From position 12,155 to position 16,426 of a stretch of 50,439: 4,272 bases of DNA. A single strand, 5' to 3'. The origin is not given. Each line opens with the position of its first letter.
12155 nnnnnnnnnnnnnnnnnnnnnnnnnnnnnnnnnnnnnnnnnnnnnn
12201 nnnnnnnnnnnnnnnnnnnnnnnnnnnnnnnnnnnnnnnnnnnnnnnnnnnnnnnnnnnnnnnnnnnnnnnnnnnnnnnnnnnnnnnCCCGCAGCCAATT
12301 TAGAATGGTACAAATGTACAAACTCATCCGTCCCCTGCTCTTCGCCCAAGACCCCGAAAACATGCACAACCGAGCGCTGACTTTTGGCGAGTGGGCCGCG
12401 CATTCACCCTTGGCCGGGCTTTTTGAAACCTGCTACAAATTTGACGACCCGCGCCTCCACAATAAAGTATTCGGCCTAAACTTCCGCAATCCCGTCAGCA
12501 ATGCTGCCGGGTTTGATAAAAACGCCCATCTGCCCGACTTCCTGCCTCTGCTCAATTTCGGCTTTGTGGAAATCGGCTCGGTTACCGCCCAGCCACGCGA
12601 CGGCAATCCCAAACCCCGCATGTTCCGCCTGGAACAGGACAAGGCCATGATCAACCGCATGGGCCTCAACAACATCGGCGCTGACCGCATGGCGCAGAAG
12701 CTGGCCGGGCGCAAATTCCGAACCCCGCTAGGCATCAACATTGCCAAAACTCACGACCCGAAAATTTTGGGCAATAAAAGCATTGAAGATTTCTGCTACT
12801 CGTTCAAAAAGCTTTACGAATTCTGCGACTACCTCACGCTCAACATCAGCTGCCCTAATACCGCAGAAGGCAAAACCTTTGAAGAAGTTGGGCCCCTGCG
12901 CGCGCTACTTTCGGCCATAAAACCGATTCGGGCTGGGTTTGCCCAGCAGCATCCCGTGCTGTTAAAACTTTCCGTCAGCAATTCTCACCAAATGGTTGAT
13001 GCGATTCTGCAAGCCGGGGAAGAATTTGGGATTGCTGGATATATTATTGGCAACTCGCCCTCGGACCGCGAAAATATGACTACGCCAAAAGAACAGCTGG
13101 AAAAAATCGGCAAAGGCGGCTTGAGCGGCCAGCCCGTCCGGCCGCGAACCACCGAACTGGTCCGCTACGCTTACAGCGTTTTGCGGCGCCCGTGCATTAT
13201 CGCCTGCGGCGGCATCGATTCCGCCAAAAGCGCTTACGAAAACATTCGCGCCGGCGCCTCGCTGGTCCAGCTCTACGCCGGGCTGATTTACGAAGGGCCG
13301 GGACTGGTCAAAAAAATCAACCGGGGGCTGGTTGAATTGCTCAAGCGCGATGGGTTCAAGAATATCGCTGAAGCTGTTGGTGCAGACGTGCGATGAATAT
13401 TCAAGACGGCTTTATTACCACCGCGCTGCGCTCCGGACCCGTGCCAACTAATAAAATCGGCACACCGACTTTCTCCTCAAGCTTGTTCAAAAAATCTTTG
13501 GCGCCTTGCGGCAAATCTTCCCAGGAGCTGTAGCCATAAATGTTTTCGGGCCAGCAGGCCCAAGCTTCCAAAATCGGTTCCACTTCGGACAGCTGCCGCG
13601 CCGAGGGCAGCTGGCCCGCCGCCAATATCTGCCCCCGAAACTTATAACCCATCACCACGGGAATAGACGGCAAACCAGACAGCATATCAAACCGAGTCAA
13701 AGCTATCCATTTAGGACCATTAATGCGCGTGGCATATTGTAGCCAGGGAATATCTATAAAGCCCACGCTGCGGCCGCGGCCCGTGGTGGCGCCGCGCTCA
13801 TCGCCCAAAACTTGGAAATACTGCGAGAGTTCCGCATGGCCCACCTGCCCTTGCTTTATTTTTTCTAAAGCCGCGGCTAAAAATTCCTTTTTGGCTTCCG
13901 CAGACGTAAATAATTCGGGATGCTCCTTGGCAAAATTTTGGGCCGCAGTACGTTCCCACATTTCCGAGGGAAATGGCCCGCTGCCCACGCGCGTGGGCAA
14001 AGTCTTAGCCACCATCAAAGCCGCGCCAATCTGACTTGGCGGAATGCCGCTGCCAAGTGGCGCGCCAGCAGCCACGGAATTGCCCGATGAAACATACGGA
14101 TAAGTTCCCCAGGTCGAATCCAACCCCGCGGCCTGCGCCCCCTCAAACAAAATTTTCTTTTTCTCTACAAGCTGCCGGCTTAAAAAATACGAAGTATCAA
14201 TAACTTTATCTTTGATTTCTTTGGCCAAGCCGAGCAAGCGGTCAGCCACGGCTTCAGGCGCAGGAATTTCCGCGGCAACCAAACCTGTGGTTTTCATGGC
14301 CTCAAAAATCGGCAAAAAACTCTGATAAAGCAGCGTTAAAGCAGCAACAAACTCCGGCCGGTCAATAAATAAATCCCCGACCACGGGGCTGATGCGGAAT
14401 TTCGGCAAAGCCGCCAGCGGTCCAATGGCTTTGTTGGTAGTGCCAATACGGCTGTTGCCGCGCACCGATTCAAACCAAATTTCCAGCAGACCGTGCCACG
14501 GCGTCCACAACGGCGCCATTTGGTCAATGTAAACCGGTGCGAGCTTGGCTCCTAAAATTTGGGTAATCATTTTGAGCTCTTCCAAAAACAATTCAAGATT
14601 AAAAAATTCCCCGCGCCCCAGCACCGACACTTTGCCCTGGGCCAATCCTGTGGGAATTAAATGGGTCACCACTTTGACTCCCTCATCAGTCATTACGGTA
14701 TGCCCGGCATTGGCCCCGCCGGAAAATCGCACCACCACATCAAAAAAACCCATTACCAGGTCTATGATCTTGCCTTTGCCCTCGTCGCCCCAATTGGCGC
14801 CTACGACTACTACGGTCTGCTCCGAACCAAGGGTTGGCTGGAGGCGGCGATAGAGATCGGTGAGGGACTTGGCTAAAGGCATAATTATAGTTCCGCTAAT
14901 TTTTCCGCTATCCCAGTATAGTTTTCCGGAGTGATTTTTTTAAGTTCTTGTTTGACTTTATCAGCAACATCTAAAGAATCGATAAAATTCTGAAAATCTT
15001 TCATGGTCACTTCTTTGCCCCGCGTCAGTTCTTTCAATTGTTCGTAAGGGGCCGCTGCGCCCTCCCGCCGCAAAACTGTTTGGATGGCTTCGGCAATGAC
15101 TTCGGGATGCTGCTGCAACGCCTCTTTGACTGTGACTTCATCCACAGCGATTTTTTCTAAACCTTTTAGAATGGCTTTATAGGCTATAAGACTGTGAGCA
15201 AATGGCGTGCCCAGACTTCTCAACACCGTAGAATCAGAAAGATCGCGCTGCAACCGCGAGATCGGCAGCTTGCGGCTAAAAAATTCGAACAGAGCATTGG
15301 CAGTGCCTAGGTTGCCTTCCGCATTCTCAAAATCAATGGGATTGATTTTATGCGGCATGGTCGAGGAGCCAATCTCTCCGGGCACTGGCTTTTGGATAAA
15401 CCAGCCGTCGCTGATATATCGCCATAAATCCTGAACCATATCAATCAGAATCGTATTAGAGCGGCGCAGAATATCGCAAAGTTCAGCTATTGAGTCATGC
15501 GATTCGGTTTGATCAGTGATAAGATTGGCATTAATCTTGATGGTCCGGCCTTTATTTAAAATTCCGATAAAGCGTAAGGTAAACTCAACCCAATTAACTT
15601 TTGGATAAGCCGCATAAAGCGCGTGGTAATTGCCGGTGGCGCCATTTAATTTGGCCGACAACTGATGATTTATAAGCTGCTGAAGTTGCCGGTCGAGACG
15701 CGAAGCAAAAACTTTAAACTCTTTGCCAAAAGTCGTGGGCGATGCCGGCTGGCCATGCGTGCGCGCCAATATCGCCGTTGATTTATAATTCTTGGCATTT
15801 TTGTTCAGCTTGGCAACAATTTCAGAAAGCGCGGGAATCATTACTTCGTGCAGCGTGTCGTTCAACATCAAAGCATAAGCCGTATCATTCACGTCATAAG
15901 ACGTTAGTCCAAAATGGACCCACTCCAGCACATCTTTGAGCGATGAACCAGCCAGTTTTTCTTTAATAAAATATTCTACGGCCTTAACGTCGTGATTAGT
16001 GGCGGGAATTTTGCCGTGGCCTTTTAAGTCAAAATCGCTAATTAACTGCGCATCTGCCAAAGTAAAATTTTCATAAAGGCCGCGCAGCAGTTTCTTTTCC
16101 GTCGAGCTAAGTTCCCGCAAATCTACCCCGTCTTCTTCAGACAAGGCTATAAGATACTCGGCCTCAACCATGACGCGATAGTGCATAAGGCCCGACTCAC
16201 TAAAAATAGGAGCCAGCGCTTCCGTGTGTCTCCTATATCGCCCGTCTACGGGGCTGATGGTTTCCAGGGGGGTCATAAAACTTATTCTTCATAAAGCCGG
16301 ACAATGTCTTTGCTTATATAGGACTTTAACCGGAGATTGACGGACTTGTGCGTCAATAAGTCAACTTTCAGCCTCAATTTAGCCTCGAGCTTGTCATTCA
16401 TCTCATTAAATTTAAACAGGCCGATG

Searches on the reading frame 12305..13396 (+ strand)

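Call 28: search_protein_families(library=pfam, proteins=[window:12305-13396:+], max_evalue=0.000001)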
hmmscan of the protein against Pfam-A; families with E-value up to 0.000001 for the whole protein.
window:12305-13396:+ (363 aa): 1 family
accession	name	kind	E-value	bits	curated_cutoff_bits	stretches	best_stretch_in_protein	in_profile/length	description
PF01180.27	DHO_dh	-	5.7e-73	246.1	27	1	51-346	2-291/291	Dihydroorotate dehydrogenase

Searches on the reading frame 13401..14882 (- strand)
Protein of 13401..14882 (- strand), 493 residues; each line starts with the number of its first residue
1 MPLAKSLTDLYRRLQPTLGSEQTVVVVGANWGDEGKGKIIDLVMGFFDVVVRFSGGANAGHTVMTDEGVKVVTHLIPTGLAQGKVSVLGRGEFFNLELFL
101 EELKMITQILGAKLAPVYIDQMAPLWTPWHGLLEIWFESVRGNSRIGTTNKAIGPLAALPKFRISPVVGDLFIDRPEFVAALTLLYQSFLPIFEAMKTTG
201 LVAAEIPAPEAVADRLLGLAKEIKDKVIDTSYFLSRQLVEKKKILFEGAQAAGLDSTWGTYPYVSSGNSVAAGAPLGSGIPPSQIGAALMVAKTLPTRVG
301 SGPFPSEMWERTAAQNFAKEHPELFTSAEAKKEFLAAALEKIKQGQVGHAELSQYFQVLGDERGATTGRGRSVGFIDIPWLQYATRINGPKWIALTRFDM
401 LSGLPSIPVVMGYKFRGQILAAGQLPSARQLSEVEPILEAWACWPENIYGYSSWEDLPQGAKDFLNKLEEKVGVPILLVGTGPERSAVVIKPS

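Call 28: search_protein_families(library=pfam, proteins=[window:13401-14882:-], max_evalue=0.000001)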
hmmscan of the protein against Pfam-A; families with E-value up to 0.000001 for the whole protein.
window:13401-14882:- (493 aa): 1 family
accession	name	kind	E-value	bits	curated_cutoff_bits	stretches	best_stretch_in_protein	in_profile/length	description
PF00709.27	Adenylsucc_synt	-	8.9e-109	364.4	27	1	25-488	1-415/416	Adenylosuccinate synthetase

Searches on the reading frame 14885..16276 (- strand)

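Call 28: search_protein_families(library=pfam, proteins=[window:14885-16276:-], max_evalue=0.000001)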
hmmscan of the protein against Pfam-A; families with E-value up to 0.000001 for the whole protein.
window:14885-16276:- (463 aa): 2 families
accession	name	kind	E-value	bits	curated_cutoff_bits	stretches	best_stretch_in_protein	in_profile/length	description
PF00206.25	Lyase_1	-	2.3e-49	169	27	1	12-322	1-306/312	Lyase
PF08328.16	ASL_C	-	2.7e-47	160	35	1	340-454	1-115/115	Adenylosuccinate lyase C-terminal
